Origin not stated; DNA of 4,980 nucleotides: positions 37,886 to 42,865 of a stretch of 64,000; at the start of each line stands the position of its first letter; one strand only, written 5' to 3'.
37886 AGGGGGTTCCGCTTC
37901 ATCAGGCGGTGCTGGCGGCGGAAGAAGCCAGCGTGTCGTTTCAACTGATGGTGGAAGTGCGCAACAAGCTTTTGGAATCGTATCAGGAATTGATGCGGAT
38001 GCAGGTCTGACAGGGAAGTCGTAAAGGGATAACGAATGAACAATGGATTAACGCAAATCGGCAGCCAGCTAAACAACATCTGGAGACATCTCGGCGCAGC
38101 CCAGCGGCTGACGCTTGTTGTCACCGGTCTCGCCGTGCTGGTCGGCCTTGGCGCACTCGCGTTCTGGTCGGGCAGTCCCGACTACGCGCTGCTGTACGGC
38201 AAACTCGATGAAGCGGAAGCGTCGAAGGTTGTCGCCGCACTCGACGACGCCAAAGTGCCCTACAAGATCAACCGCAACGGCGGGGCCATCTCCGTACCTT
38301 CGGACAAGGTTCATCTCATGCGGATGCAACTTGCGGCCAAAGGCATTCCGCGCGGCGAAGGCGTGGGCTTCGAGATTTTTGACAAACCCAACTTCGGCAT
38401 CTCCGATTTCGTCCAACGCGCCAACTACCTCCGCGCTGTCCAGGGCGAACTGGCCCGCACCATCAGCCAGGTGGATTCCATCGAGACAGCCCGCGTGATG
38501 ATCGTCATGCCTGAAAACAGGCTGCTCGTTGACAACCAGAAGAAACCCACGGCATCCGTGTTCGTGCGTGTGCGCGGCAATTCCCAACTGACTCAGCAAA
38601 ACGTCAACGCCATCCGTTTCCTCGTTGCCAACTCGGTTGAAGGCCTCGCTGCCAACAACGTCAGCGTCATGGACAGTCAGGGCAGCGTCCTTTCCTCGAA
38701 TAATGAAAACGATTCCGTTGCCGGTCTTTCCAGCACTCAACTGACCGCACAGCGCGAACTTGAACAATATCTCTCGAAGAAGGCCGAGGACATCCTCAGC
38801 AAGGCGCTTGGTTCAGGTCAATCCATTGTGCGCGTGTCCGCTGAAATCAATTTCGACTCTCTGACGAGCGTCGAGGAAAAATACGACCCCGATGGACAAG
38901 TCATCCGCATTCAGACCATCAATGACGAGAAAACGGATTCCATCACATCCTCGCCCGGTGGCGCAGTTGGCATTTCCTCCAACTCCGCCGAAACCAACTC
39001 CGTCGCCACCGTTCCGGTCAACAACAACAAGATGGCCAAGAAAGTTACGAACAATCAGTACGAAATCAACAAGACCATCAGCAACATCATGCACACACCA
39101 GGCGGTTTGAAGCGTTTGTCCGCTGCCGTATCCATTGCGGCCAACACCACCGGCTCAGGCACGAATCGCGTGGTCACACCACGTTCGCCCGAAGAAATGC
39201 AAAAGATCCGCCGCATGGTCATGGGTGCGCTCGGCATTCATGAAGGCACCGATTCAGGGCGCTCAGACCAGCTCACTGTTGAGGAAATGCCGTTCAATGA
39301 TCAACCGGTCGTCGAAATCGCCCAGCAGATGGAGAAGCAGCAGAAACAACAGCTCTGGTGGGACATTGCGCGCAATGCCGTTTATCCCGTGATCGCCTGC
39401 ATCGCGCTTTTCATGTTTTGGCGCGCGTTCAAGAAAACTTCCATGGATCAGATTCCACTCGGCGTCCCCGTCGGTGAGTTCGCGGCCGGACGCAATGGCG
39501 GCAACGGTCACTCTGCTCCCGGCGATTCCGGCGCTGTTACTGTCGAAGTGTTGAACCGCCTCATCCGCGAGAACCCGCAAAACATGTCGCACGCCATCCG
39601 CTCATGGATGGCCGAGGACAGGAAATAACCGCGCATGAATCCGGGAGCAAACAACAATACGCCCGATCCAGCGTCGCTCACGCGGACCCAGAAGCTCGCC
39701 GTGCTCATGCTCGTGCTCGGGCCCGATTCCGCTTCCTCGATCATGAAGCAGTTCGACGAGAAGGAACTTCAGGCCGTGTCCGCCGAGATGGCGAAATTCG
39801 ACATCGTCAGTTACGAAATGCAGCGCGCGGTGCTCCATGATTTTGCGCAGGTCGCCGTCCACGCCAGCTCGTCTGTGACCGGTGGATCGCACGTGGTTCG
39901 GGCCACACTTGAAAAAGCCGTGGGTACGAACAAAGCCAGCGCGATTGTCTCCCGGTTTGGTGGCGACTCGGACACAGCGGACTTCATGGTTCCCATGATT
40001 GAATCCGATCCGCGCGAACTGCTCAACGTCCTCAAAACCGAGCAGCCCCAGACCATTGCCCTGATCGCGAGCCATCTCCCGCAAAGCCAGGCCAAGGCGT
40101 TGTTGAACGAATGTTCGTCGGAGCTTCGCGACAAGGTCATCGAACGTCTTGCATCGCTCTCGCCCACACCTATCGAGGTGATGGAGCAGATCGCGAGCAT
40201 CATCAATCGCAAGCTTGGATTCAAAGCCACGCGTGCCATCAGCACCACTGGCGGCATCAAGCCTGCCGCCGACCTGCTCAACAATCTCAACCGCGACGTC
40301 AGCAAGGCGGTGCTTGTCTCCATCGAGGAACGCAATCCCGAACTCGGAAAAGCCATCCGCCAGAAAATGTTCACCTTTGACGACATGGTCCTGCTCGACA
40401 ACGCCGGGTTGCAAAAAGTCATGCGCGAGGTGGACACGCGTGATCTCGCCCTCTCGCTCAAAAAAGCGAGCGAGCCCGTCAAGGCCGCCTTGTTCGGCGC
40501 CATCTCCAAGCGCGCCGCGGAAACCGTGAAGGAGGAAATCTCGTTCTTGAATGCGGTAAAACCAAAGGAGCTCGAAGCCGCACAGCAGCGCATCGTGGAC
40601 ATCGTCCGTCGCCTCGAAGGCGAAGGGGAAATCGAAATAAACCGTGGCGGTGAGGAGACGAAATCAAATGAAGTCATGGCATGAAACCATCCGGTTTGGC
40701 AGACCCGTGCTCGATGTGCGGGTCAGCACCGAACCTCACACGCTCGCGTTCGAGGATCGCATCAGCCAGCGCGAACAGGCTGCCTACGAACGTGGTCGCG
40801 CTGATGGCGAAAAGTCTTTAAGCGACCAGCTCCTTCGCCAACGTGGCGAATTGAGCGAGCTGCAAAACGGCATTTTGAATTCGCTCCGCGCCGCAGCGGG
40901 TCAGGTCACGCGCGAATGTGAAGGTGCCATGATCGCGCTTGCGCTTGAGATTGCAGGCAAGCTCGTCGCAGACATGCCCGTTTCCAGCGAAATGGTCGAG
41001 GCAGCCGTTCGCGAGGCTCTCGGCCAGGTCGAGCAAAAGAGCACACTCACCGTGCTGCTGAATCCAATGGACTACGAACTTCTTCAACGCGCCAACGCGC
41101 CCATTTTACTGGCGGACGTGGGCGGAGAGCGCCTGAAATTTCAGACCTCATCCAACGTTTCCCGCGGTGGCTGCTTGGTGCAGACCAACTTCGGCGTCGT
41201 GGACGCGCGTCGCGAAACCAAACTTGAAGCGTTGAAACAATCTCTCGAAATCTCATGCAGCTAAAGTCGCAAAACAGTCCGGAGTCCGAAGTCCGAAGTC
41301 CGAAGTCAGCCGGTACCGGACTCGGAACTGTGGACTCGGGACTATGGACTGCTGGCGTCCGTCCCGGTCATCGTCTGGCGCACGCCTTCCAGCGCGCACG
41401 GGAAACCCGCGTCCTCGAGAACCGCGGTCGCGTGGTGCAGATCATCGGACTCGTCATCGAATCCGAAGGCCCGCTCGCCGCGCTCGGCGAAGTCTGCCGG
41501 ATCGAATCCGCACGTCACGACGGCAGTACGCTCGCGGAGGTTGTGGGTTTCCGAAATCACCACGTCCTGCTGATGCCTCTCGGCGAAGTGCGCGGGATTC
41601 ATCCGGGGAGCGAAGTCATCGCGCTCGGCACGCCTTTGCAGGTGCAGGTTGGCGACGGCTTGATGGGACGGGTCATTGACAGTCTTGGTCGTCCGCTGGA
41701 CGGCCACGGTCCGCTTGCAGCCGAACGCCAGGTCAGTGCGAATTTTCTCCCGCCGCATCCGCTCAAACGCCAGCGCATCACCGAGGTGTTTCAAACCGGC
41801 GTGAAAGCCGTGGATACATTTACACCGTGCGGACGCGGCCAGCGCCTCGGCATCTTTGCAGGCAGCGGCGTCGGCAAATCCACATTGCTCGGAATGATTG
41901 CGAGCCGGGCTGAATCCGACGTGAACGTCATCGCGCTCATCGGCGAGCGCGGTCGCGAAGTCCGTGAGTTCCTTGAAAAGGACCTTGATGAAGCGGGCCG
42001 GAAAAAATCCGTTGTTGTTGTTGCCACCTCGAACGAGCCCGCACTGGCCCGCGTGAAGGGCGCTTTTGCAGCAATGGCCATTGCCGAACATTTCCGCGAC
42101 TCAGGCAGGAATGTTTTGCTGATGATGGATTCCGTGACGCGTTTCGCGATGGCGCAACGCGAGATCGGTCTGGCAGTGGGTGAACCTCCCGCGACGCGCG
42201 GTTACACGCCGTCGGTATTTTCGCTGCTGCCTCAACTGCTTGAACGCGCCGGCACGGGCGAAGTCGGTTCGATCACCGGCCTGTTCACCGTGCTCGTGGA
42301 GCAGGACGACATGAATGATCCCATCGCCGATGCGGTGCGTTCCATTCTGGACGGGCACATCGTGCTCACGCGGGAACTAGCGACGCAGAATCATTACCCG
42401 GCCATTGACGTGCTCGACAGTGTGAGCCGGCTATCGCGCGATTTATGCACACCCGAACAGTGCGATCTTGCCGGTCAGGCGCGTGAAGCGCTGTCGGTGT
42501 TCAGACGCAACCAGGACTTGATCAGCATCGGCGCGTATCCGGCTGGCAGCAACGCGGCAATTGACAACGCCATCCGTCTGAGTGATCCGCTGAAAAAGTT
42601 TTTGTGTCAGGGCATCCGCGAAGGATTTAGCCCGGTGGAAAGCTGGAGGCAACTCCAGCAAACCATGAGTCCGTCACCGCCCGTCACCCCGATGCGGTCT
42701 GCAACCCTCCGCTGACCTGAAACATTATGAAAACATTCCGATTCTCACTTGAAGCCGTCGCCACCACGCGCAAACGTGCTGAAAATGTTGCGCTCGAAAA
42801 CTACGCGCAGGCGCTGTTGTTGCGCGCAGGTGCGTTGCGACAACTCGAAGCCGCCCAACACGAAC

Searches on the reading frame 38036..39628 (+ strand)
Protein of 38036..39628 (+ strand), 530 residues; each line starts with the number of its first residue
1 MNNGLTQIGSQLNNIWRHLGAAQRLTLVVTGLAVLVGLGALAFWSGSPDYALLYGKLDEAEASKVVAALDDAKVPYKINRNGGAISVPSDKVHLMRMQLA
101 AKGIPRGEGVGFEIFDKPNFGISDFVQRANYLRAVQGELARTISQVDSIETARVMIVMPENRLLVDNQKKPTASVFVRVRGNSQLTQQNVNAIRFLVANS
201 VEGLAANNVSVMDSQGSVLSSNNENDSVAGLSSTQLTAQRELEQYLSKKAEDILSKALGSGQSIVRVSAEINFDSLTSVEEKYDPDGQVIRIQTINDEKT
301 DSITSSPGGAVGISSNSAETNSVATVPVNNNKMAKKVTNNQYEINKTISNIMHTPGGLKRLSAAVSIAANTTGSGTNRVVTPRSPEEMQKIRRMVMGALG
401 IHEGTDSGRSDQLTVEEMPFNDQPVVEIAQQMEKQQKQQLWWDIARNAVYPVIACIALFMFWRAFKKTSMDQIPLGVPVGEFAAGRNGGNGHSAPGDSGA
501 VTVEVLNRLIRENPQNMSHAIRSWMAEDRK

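Call 34: search_protein_families(library=pfam, proteins=[window:38036-39628:+], max_evalue=0.00001)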
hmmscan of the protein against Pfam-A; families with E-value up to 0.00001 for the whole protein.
window:38036-39628:+ (530 aa): 2 families
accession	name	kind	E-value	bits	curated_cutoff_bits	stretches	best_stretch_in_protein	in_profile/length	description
PF01514.23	YscJ_FliF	-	2.1e-64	217.1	24.4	1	46-220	2-178/179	Secretory protein of YscJ/FliF family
PF08345.17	YscJ_FliF_C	-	3.7e-30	105.7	23.8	1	254-420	1-147/147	Flagellar M-ring protein C-terminal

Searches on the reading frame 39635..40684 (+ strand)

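Call 34: search_protein_families(library=pfam, proteins=[window:39635-40684:+], max_evalue=0.00001)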
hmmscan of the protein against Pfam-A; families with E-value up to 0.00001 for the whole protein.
window:39635-40684:+ (349 aa): 3 families
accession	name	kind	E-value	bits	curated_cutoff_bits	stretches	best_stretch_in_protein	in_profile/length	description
PF01706.21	FliG_C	-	1.5e-36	125.4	23.3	1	229-335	2-108/108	FliG C-terminal domain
PF14842.11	FliG_N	-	8.6e-27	94.2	25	1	15-115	2-102/104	FliG N-terminal domain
PF14841.11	FliG_M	-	2.5e-21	76.1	25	1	126-194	1-69/76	FliG middle domain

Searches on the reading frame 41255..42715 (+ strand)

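Call 34: search_protein_families(library=pfam, proteins=[window:41255-42715:+], max_evalue=0.00001)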
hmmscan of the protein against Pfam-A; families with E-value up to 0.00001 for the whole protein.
window:41255-42715:+ (486 aa): 3 families
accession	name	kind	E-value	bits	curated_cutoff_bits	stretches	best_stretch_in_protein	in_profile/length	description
PF00006.31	ATP-synt_ab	-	1.2e-90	303.3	29.5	1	182-391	1-213/213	ATP synthase alpha/beta family, nucleotide-binding domain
PF18269.6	T3SS_ATPase_C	-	4.7e-21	74.9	22.7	1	399-469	2-72/72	T3SS EscN ATPase C-terminal domain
PF02874.29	ATP-synt_ab_N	-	1.4e-11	45.2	20.9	1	60-125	1-69/69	ATP synthase alpha/beta family, beta-barrel domain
